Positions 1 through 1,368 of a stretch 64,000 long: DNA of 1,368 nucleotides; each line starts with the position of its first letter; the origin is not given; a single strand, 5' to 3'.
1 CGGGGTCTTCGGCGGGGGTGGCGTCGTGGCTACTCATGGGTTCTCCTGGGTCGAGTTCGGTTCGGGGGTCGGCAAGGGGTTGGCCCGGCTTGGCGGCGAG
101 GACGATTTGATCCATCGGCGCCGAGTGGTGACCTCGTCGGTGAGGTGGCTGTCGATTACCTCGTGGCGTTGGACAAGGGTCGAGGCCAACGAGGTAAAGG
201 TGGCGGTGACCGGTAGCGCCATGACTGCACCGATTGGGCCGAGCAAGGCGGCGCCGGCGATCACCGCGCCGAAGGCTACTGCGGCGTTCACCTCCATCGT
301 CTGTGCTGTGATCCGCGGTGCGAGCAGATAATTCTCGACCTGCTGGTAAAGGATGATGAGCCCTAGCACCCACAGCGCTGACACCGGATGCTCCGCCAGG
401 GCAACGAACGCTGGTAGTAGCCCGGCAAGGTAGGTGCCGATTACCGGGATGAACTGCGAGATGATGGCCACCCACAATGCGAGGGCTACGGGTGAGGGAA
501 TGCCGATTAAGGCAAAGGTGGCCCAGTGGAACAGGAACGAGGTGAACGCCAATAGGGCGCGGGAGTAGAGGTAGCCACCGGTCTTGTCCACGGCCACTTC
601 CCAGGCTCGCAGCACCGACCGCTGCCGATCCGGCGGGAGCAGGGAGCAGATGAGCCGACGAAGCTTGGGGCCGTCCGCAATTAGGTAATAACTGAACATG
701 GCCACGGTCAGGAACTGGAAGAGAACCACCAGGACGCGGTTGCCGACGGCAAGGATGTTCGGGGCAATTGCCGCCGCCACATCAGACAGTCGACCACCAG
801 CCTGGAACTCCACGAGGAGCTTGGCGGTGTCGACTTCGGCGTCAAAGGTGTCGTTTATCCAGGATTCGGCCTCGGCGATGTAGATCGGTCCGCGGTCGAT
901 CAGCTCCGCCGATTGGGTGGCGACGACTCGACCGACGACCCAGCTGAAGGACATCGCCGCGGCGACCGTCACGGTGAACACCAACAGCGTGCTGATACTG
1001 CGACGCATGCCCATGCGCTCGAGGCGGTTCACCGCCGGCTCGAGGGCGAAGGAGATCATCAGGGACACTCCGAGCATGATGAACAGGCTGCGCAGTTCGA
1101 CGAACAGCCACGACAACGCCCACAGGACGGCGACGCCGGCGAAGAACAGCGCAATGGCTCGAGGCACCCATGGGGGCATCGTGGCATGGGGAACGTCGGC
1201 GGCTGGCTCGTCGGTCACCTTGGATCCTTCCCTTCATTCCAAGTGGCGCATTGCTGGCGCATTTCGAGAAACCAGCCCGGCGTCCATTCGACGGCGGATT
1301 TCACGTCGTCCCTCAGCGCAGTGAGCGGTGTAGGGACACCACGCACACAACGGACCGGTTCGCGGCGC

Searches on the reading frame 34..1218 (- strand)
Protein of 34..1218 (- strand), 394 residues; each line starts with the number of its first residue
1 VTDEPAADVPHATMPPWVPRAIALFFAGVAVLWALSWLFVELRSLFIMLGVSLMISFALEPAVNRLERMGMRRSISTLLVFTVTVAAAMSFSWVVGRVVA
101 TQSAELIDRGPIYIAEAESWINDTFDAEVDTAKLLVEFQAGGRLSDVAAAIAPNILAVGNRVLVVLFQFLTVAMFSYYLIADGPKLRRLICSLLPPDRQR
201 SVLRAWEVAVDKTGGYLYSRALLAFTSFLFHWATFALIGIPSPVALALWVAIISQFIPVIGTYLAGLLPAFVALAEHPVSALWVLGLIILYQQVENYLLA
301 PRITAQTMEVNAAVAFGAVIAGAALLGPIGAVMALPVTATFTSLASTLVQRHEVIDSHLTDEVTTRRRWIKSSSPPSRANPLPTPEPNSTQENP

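Call 77: search_protein_families(library=pfam, proteins=[window:34-1218:-], max_evalue=0.00001)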
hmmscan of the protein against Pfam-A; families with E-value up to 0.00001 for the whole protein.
window:34-1218:- (394 aa): 1 family
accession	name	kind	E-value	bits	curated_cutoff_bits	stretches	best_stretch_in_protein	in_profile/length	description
PF01594.21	AI-2E_transport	-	9.4e-53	179.9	34.3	1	23-344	2-322/327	AI-2E family transporter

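Call 82: find_encoding_contigs(protein=window:34-1218:-, flank=10000, max_places=2)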
Protein window:34-1218:- (394 aa): 12 contigs read that carry it; 2 places shown.
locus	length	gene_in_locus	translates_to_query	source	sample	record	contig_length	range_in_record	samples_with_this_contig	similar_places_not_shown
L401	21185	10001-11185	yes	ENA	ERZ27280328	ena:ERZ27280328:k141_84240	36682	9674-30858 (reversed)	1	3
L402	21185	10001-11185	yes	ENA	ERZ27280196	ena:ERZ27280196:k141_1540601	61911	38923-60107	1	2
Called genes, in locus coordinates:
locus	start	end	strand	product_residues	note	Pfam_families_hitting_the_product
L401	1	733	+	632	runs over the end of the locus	PF00413:Peptidase_M10 (weak)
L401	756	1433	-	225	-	PF01521:Fe-S_biosyn (weak), PF01106:NifU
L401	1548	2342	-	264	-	PF00106:adh_short, PF08659:KR, PF13561:adh_short_C2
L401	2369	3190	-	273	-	PF03372:Exo_endo_phos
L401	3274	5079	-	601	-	PF00005:ABC_tran, PF13555:AAA_29 (faint), PF02463:SMC_N (faint), PF13304:AAA_21 (weak), PF00005:ABC_tran, PF16326:ABC_tran_CTD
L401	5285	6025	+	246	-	PF22845:DUF3097_N, PF11296:DUF3097_C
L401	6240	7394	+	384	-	PF02163:Peptidase_M50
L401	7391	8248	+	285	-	PF02737:3HCDH_N, PF00725:3HCDH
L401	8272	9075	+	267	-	PF07722:Peptidase_C26, PF00117:GATase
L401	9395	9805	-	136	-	-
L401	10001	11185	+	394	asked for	PF01594:AI-2E_transport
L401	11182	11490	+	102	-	PF00462:Glutaredoxin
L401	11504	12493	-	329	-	PF06737:Transglycosylas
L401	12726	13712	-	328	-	-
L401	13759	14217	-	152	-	-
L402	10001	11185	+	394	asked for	PF01594:AI-2E_transport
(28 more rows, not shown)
